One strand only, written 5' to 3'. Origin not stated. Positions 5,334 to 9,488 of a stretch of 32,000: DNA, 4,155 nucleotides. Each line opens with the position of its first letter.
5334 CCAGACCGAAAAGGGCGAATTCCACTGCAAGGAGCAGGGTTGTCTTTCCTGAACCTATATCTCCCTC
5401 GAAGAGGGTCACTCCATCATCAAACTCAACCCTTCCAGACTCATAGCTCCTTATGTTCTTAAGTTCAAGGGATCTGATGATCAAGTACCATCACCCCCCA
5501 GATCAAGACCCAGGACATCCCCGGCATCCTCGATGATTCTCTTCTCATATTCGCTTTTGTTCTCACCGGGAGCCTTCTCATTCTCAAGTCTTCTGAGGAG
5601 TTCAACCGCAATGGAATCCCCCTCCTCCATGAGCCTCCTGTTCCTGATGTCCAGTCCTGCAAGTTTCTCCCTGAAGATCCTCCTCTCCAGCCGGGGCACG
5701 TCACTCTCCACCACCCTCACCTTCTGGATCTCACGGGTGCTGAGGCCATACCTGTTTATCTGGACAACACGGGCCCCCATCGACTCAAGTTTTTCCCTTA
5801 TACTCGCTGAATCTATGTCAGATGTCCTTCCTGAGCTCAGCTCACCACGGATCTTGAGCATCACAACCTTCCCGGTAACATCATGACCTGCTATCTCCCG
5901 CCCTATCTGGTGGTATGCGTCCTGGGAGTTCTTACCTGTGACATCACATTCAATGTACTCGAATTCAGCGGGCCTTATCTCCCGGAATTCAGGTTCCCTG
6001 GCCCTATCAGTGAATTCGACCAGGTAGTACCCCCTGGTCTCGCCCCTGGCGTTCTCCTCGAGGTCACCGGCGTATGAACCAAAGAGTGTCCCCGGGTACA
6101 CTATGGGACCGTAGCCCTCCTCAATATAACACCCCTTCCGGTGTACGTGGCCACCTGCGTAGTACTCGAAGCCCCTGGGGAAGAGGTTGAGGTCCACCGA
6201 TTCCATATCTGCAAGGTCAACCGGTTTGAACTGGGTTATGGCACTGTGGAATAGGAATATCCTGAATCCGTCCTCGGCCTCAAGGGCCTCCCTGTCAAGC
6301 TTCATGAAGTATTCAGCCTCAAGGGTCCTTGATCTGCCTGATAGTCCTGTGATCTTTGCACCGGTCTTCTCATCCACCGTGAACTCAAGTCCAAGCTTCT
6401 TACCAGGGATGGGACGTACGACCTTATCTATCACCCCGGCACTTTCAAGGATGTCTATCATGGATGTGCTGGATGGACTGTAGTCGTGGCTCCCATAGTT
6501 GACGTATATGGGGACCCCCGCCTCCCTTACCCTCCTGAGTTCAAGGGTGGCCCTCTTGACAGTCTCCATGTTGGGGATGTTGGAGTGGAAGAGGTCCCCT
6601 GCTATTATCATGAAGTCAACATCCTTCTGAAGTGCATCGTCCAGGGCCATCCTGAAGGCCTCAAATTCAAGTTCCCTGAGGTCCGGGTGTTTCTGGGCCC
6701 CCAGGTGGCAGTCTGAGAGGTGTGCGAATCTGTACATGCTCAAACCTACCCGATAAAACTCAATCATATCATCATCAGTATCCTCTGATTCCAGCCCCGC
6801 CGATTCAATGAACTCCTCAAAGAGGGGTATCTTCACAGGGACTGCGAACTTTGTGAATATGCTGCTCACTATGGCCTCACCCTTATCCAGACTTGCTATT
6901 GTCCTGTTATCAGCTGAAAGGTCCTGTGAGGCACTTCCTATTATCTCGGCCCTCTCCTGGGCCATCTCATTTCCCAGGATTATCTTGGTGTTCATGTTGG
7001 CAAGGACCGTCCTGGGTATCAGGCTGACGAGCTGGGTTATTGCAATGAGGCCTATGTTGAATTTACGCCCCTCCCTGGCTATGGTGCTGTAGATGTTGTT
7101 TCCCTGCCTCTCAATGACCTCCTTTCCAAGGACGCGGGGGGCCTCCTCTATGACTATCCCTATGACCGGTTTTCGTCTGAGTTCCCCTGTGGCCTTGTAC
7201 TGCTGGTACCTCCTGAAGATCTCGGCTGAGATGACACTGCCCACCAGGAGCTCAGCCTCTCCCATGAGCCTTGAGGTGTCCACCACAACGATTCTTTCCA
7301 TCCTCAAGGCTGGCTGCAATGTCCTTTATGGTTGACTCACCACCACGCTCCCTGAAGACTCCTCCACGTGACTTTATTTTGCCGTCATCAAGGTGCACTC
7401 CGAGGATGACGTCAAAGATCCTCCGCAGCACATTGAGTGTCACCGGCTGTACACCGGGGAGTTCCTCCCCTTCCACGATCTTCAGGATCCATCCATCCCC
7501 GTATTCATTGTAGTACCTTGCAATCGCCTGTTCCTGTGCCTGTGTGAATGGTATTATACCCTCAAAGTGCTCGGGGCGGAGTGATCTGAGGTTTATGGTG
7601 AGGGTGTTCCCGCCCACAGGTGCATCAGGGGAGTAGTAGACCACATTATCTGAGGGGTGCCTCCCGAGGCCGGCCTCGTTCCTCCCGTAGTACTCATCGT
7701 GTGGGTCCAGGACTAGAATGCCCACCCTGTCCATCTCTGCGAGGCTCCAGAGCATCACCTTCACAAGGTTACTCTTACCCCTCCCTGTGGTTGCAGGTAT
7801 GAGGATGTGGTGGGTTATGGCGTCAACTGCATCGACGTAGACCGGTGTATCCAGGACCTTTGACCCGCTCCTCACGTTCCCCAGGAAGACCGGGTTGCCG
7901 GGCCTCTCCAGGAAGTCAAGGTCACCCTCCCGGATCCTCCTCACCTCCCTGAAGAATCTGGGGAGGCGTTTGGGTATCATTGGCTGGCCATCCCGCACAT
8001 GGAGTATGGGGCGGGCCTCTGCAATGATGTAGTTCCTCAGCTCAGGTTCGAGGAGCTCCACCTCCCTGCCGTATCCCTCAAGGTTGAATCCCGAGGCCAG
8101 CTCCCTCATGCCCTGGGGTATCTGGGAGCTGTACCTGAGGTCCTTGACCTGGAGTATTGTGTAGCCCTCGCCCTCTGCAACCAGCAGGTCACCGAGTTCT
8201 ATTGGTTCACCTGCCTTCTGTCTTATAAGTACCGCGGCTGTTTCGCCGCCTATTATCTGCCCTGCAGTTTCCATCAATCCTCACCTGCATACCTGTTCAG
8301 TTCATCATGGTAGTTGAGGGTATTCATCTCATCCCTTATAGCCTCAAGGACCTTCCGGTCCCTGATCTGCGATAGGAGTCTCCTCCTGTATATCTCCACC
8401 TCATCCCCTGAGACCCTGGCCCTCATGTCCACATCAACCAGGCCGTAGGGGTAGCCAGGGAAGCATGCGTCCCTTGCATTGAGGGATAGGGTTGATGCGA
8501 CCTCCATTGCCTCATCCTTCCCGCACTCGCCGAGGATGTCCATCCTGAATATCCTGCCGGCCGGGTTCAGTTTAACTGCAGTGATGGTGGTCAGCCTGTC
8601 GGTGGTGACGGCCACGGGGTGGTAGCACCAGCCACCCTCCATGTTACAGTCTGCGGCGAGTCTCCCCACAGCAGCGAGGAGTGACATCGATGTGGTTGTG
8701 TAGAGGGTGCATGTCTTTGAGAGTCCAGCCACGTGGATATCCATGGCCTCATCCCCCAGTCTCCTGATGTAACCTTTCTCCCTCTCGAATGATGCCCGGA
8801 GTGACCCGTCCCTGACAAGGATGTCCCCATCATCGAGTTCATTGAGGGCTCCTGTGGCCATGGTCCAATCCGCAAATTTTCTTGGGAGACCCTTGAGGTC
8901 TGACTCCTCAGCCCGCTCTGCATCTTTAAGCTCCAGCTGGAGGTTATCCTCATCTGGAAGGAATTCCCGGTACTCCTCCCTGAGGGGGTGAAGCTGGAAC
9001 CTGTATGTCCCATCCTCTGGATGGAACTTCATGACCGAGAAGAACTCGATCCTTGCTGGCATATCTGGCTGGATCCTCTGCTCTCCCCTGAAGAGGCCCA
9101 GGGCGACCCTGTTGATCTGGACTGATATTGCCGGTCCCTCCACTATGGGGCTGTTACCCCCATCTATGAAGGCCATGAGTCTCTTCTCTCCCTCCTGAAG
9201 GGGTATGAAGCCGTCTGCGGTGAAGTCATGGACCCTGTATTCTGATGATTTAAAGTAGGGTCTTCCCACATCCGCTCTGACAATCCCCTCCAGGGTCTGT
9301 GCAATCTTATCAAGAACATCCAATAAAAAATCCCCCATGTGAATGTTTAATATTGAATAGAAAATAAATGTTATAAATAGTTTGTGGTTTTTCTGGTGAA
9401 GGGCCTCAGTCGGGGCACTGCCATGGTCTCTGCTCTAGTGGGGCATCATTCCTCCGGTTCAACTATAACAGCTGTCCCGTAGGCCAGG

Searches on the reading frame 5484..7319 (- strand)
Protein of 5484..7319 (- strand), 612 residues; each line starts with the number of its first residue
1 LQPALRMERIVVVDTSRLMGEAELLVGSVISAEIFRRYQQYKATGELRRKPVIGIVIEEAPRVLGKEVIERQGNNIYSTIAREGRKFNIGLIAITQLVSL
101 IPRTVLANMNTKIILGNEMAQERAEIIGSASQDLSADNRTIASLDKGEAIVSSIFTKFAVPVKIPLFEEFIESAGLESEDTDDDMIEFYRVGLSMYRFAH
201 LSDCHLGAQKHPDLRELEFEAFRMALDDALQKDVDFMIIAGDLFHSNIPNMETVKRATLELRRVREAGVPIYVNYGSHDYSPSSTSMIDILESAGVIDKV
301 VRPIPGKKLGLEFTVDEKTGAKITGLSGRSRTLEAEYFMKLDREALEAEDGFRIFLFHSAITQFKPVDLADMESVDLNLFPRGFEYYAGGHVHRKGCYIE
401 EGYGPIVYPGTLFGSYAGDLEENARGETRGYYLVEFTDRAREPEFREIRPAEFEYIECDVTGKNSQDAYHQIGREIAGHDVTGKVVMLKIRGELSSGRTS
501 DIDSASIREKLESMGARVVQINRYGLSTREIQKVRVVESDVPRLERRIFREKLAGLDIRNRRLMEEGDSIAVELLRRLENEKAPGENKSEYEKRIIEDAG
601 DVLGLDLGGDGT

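Call 56: search_protein_families(library=pfam, proteins=[window:5484-7319:-], max_evalue=0.001)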
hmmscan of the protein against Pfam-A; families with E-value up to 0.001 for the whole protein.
window:5484-7319:- (612 aa): 1 family
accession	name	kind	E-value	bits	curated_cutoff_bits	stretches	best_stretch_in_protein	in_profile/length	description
PF00149.33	Metallophos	-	8.5e-13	49.6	21.5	1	197-394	2-190/191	Calcineurin-like phosphoesterase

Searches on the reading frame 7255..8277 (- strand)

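Call 56: search_protein_families(library=pfam, proteins=[window:7255-8277:-], max_evalue=0.001)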
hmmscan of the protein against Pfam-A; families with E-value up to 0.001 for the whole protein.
window:7255-8277:- (341 aa): 3 families
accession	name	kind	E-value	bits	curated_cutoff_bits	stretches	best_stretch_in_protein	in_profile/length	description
PF01935.23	DUF87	-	1e-32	114.4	23.2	1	131-327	2-193/220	Helicase HerA, central domain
PF09378.16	HAS-barrel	-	1.7e-06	28.5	25.2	1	6-94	2-88/90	HAS barrel domain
PF01580.24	FtsK_SpoIIIE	-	2.6e-05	24.2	24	1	137-192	22-79/221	FtsK/SpoIIIE family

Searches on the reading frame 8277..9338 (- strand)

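Call 56: search_protein_families(library=pfam, proteins=[window:8277-9338:-], max_evalue=0.001)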
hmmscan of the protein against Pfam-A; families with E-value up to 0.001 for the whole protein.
window:8277-9338:- (354 aa): 1 family
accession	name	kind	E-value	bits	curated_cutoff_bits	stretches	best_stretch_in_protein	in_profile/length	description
PF09376.16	NurA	-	1e-30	107.5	21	1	54-309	2-254/254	NurA domain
